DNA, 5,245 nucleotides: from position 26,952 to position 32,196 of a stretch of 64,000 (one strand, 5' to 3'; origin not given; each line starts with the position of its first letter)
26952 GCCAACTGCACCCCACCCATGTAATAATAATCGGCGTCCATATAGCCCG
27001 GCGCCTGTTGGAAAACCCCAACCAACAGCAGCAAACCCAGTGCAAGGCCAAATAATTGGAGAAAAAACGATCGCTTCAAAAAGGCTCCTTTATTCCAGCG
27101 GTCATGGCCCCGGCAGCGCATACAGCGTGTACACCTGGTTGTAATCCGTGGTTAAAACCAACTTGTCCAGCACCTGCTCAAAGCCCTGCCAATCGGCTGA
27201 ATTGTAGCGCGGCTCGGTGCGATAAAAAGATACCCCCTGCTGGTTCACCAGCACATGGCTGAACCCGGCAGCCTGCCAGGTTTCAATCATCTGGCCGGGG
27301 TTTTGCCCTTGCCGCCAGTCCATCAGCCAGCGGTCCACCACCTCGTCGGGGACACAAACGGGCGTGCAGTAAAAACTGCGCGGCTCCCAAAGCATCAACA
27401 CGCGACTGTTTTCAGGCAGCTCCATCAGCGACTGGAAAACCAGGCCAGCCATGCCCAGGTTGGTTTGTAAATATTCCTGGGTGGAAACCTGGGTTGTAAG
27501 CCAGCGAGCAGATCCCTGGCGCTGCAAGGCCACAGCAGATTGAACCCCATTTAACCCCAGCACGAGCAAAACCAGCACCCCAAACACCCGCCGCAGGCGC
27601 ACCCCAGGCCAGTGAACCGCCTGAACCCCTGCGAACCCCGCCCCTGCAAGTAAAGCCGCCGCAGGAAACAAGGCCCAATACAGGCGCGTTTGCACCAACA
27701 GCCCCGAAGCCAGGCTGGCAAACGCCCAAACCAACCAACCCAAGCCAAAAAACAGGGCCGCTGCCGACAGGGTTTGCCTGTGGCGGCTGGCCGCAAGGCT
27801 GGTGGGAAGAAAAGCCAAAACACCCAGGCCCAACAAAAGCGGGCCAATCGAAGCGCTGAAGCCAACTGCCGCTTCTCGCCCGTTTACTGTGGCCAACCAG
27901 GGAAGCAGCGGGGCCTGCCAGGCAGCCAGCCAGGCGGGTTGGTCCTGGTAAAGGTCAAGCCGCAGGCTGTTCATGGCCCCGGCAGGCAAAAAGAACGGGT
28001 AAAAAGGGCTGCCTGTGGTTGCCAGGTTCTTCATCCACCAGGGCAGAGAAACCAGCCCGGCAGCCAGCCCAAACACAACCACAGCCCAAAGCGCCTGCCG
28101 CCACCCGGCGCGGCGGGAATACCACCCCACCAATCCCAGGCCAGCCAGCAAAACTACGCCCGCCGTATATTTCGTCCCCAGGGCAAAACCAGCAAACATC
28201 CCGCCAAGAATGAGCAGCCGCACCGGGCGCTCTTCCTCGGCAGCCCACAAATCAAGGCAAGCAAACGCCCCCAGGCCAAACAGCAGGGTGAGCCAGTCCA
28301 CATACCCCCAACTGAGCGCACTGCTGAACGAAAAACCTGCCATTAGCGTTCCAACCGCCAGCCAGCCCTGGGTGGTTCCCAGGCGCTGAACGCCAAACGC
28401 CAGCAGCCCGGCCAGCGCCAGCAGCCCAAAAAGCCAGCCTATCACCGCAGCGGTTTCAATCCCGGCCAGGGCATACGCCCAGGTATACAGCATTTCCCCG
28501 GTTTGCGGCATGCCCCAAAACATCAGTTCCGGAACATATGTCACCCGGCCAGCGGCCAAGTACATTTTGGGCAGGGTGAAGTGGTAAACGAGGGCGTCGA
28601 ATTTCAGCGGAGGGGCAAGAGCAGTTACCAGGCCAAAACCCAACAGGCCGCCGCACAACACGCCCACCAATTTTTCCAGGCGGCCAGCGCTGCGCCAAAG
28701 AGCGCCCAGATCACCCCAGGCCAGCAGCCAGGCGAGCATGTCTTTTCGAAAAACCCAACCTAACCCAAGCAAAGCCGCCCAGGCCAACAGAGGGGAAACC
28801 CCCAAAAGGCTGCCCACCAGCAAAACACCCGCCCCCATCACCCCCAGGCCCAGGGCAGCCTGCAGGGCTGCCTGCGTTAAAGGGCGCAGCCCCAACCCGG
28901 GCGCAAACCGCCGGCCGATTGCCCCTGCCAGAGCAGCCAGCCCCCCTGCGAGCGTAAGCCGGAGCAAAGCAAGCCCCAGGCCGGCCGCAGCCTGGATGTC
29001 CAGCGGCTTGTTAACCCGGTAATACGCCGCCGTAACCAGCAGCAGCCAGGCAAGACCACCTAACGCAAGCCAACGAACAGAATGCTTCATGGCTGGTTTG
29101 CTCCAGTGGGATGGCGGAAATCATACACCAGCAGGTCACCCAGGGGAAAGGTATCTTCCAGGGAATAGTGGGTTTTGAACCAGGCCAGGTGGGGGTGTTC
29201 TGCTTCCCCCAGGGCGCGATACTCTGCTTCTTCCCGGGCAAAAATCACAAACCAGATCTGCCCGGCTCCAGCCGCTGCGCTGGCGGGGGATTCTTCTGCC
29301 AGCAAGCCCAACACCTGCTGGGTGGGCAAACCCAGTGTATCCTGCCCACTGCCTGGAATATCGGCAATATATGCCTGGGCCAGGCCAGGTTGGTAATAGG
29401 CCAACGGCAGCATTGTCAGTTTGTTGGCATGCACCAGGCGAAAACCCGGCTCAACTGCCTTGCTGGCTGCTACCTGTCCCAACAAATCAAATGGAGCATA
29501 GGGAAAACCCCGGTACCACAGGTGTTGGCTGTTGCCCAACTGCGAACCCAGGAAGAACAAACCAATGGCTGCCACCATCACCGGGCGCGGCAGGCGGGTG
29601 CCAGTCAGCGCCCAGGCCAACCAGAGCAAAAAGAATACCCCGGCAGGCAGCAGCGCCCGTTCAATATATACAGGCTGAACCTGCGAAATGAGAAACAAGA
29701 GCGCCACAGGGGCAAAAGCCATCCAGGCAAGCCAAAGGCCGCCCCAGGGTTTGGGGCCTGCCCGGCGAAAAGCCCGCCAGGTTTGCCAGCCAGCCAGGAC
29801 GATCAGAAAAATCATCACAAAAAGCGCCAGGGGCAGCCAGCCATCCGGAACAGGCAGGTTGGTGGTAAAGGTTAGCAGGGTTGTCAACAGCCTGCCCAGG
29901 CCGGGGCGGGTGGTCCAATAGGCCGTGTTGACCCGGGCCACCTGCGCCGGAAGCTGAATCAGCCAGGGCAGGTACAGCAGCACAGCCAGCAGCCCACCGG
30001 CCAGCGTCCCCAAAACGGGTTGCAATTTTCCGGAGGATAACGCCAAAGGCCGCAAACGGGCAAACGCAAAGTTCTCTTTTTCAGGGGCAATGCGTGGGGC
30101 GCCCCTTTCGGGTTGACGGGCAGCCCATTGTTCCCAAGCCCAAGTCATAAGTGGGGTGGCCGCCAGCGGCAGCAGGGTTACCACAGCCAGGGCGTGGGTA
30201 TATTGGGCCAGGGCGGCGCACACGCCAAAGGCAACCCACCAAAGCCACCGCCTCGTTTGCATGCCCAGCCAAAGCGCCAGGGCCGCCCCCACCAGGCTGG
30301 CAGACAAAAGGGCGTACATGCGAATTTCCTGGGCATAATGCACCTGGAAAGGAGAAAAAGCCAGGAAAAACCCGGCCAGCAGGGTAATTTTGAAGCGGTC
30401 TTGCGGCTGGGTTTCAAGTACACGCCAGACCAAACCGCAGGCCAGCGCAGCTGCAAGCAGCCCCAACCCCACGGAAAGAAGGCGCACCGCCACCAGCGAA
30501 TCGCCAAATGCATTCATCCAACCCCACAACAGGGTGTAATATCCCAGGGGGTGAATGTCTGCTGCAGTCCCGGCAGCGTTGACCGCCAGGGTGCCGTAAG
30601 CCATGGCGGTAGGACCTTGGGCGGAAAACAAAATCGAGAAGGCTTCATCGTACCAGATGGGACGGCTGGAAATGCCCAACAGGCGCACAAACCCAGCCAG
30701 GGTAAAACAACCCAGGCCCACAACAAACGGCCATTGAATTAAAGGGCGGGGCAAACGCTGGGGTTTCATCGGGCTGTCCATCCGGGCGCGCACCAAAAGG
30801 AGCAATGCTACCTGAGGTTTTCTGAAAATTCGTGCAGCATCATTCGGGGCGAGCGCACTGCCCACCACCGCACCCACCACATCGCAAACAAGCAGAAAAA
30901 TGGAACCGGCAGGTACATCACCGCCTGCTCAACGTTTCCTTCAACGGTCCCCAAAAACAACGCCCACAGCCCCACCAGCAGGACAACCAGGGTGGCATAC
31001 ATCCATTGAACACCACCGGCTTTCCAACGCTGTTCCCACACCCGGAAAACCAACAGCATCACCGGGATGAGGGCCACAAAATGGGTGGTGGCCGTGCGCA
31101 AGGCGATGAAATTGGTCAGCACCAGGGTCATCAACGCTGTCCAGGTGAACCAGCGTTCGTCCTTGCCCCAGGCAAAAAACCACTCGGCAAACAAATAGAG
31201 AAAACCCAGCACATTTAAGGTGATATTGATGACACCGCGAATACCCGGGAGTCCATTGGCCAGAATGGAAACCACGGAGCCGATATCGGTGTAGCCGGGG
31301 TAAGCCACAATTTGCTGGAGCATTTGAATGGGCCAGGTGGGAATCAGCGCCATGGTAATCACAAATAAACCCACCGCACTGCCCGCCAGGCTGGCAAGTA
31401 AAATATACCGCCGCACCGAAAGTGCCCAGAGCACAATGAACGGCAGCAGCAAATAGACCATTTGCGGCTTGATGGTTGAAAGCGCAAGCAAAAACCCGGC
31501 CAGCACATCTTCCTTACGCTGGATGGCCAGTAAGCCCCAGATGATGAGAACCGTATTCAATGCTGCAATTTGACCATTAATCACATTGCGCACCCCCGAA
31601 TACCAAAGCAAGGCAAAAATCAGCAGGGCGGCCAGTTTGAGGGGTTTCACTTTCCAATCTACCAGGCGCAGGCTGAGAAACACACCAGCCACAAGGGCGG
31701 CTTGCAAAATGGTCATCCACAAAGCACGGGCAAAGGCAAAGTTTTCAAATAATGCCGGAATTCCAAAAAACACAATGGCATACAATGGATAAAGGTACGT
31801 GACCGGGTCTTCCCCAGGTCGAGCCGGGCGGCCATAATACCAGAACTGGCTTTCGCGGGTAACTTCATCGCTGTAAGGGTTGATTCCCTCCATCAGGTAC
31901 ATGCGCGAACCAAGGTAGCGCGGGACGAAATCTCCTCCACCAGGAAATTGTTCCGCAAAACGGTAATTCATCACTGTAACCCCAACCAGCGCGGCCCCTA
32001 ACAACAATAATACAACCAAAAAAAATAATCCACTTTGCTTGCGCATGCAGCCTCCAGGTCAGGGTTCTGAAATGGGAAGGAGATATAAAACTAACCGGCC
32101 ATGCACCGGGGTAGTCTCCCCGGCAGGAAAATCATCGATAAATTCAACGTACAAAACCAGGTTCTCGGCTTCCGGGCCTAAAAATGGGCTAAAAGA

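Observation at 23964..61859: Thirteen GT-C-like polytopic membrane proteins packed around a Wzm/Wzt export pathway in one 38-kb locus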

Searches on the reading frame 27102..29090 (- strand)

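Call 4: search_protein_families(library=pfam, max_evalue=0.1, proteins=[window:27102-29090:-])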
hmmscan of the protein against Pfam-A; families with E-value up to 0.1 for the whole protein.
window:27102-29090:- (662 aa): 0 families

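Call 7: search_protein_families(library=ncbifam, max_evalue=0.1, proteins=[window:27102-29090:-])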
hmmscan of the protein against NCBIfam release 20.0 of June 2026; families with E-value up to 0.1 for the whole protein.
window:27102-29090:- (662 aa): 1 family
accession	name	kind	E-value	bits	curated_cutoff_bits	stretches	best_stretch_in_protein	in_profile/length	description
NF047510.1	LIC_10190_fam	subfamily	5.4e-05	22.1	100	1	294-367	246-314/424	LIC_10190 family membrane protein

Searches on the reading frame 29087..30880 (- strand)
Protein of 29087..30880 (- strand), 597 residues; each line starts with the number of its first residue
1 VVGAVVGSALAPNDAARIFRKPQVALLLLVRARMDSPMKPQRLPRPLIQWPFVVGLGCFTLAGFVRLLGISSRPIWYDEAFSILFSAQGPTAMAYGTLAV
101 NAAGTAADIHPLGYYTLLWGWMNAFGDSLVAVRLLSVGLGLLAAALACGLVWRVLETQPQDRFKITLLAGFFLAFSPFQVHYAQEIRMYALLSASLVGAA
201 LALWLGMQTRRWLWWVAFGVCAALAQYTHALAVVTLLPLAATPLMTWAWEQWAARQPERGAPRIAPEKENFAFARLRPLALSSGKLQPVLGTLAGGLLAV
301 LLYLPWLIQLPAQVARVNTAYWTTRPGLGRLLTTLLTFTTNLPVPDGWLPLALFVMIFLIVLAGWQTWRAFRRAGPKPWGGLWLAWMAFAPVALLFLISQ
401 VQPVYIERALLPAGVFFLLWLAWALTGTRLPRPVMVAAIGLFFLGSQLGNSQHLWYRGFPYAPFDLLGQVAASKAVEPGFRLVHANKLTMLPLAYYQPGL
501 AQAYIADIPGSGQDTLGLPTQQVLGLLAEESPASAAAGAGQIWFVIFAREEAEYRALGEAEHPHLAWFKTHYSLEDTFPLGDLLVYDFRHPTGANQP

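Call 4: search_protein_families(library=pfam, max_evalue=0.1, proteins=[window:29087-30880:-])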
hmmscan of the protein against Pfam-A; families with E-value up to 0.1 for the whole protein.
window:29087-30880:- (597 aa): 1 family
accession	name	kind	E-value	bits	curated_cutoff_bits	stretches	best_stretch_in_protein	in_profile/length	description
PF13231.12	PMT_2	-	3.3e-06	27.8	26.1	1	110-246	2-132/160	Dolichyl-phosphate-mannose-protein mannosyltransferase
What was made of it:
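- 29087..30880 (-): g8: PMT_2 GT-C, semi-core; the true start is probably near 30781. Pfam PMT_2, 27.8 bits against a cut-off of 26.1 (call 4).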

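Call 7: search_protein_families(library=ncbifam, max_evalue=0.1, proteins=[window:29087-30880:-])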
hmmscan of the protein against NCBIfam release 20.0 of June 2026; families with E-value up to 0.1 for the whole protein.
window:29087-30880:- (597 aa): 1 family
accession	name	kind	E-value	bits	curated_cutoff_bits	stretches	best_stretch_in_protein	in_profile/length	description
TIGR03943.1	TIGR03943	equivalog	0.0046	16.4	88.8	1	349-399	14-73/221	TIGR03943 family putative permease subunit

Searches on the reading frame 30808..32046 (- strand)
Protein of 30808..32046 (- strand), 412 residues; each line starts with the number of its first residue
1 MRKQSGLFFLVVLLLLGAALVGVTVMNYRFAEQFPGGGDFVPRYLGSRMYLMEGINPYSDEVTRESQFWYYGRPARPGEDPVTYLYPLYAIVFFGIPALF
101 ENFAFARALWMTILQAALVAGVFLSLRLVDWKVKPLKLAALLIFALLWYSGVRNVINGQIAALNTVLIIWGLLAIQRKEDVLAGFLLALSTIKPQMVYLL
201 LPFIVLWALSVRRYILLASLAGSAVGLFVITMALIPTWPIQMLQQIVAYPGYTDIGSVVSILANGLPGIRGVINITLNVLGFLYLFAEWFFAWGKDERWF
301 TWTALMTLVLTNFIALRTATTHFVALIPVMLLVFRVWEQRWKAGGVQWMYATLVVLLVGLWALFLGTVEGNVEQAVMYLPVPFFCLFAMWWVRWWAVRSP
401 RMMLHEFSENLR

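Call 4: search_protein_families(library=pfam, max_evalue=0.1, proteins=[window:30808-32046:-])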
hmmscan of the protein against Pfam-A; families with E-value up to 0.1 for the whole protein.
window:30808-32046:- (412 aa): 1 family
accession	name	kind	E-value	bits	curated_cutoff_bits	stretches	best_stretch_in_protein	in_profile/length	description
PF09594.16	GT87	-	8e-13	49.1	25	1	84-309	1-229/237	Glycosyltransferase family 87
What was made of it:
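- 30808..32046 (-): g9: core GT87-family GT-C. Pfam GT87, E 8e-13 (call 4).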

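Call 7: search_protein_families(library=ncbifam, max_evalue=0.1, proteins=[window:30808-32046:-])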
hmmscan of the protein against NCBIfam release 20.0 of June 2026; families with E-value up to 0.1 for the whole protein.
window:30808-32046:- (412 aa): 0 families

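Call 9: find_encoding_contigs(protein=window:30808-32046:-, flank=10000, max_places=10)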
Protein window:30808-32046:- (412 aa): 1 contig read that carries it; 1 place shown.
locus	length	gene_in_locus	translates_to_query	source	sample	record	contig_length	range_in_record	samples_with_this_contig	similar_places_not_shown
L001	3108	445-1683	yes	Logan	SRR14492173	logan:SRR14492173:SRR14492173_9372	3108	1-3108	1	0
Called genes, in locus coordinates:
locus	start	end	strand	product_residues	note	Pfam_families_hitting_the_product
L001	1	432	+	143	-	?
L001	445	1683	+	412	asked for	PF09594:GT87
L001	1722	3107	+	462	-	?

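Call 13: find_related_loci(query=window:30808-32046:-, collection=genome_contigs, flank=10000)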
Query window:30808-32046:- (412 aa) in genome_contigs; peptide patterns used: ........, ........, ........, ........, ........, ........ (x = any residue, [..] = any of these).
24 stretches matched a pattern; 2 encode a relative of the query (tblastn E <= 1e-3); 2 distinct loci.
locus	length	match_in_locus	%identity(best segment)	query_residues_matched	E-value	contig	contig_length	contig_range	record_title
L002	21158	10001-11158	35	30-411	3e-53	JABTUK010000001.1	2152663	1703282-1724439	MAG: Anaerolineales bacterium isolate H5_CFX5 seq001, whole genome shotgun sequence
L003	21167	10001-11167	40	22-406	8e-24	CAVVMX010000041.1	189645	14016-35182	MAG: uncultured Chloroflexia bacterium isolate MFD00709.bin.2.156 genome assembly, contig: contig_9860, whole genome sho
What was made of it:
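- Tried and rejected: The source organism is therefore known only as a relative of Anaerolineales MAGs (call 13).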

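Call 70: search_protein_families(library=pfam, max_evalue=0.1, proteins=[L002:18689-20377:+, L003:13582-16035:+, L002:16921-18645:+, L002:11318-13564:+, L003:7736-9571:+, L002:15153-16916:+, L002:13565-15169:+])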
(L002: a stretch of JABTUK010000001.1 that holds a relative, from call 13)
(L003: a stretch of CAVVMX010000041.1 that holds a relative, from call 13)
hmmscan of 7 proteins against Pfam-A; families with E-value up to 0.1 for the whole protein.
L002:18689-20377:+ (562 aa): 0 families

L003:13582-16035:+ (817 aa): 1 family
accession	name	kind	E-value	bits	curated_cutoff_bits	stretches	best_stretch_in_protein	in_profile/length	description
PF13231.12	PMT_2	-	3.8e-12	47.1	26.1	1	392-548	2-158/160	Dolichyl-phosphate-mannose-protein mannosyltransferase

L002:16921-18645:+ (574 aa): 1 family
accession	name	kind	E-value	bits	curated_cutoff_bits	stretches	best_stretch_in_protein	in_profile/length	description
PF25515.1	Arm_PDR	-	0.005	17.4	27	1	3-60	30-85/145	Plastid division regulator ARM repeat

L002:11318-13564:+ (748 aa): 1 family
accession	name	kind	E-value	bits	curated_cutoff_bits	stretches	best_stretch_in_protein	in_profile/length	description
PF13231.12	PMT_2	-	0.00019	22.1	26.1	2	225-299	19-93/160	Dolichyl-phosphate-mannose-protein mannosyltransferase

L003:7736-9571:+ (611 aa): 2 families
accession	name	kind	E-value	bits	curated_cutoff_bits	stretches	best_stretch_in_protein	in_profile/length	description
PF13231.12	PMT_2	-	7.3e-13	49.5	26.1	1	251-365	30-145/160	Dolichyl-phosphate-mannose-protein mannosyltransferase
PF04922.18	DIE2_ALG10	-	0.066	12.9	27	0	256-359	76-172/391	DIE2/ALG10 family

L002:15153-16916:+ (587 aa): 1 family
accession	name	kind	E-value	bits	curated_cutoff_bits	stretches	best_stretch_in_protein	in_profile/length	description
PF13231.12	PMT_2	-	2.1e-08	34.9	26.1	1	72-218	4-152/160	Dolichyl-phosphate-mannose-protein mannosyltransferase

L002:13565-15169:+ (534 aa): 1 family
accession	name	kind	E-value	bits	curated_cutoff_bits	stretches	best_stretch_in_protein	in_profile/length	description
PF13231.12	PMT_2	-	1.2e-18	68.3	26.1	1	103-256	2-157/160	Dolichyl-phosphate-mannose-protein mannosyltransferase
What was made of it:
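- g7 orthologues that hit PMT_2 (call 70).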
